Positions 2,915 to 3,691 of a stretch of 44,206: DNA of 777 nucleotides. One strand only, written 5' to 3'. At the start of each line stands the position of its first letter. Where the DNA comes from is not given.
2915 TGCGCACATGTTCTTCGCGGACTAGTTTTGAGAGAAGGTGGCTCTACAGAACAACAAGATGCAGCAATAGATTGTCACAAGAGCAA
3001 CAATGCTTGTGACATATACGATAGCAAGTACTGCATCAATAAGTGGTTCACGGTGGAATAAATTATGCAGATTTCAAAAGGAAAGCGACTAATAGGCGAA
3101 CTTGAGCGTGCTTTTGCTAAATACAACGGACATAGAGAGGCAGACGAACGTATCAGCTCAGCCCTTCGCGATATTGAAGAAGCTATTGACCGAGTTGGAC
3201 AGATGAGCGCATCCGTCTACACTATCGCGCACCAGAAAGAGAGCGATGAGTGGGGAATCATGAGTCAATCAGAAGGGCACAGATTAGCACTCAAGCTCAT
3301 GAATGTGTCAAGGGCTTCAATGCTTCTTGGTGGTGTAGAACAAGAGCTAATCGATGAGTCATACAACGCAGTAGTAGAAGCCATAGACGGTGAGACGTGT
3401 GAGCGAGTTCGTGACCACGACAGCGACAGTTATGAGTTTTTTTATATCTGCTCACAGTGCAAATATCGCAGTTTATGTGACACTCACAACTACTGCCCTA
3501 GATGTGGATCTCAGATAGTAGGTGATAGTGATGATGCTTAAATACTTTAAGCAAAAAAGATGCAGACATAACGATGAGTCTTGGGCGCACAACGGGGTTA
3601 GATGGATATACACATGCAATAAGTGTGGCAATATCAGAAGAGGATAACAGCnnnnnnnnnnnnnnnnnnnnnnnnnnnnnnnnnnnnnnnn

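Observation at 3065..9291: Duplicated early module: two paralogous proteins of about 437 aa, two paralogous zinc-ribbon proteins and a metallopeptidase between them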

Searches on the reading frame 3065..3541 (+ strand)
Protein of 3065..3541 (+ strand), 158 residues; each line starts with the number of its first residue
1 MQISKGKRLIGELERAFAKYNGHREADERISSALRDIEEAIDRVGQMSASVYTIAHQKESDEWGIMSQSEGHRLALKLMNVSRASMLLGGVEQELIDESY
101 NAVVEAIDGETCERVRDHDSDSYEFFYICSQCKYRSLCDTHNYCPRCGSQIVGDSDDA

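Call 3: search_protein_families(library=pfam, proteins=[window:3065-3541:+], max_evalue=1)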
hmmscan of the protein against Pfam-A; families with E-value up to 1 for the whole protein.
window:3065-3541:+ (158 aa): 7 families
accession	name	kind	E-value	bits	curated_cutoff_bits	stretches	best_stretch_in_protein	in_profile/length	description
PF17283.8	Zn_ribbon_SprT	-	0.0072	16.8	28.1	1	123-153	1-36/38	SprT-like zinc ribbon domain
PF01155.25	HypA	-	0.021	15.3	28.9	1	90-150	38-95/112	Hydrogenase/urease nickel incorporation, metallochaperone, hypA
PF09297.16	Zn_ribbon_NUD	-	0.022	14.9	24.8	1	139-149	1-11/32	NADH pyrophosphatase zinc ribbon domain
PF08656.15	DASH_Dad3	-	0.098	13.2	23.1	1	18-61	27-72/76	DASH complex subunit Dad3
PF06906.16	DUF1272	-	0.19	12.3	25.3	1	110-152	9-52/57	Protein of unknown function (DUF1272)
PF18912.6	DZR_2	-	0.34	11.2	27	1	127-151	22-46/56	Double zinc ribbon domain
PF13248.11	Zn_ribbon_3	-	0.93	9.5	27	1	142-155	3-15/26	zinc-ribbon domain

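Call 4: search_protein_families(library=phrogs, proteins=[window:3065-3541:+], max_evalue=0.1)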
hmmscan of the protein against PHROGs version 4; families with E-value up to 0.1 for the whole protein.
window:3065-3541:+ (158 aa): 5 families
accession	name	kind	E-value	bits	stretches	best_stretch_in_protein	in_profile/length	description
phrog_35545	-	unknown function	0.0015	19.6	0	131-148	44-61/62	-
phrog_21525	-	unknown function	0.0069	17.9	1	101-155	48-107/108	-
phrog_10714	-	unknown function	0.024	15.9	1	110-154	54-102/109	-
phrog_19315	-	unknown function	0.028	14.4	1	124-150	206-232/348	-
phrog_4875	-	unknown function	0.088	14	0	128-156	14-45/77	-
